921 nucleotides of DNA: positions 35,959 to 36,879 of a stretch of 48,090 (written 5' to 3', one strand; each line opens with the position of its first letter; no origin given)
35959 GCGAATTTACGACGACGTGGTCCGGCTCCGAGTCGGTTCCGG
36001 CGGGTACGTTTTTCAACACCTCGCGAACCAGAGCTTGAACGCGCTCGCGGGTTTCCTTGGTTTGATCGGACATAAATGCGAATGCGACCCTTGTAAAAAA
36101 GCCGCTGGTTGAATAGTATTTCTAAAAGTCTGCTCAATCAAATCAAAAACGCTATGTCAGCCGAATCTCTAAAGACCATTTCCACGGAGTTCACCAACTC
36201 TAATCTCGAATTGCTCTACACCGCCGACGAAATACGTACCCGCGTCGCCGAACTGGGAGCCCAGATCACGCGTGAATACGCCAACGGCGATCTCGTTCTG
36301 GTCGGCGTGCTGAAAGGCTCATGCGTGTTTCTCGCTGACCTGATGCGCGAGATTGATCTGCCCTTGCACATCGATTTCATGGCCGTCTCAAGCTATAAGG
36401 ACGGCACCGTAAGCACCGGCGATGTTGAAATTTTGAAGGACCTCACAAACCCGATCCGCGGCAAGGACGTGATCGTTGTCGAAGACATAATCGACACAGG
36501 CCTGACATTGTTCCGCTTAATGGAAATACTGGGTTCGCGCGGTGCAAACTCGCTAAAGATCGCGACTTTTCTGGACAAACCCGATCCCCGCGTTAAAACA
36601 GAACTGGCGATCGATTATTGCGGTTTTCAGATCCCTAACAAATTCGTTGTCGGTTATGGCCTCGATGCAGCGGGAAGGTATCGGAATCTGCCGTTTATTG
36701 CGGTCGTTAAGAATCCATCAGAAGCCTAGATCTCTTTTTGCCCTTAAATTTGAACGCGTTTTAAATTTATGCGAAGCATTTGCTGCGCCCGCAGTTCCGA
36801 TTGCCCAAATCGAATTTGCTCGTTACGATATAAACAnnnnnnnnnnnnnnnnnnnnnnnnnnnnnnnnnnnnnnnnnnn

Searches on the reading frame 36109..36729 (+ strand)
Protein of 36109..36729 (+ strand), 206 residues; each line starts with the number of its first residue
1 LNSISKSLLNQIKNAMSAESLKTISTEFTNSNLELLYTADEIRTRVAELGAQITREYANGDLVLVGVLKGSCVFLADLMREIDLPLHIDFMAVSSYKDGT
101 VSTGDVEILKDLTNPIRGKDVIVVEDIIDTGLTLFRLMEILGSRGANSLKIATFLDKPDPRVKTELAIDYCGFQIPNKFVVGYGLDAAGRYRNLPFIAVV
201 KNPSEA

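Call 19: search_protein_families(library=pfam, proteins=[window:36109-36729:+], max_evalue=0.001)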
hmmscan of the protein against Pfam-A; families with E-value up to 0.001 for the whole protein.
window:36109-36729:+ (206 aa): 1 family
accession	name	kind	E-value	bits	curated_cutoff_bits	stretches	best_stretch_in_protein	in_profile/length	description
PF00156.33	Pribosyltran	-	8.4e-27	93.9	26.3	1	40-187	9-157/158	Phosphoribosyl transferase domain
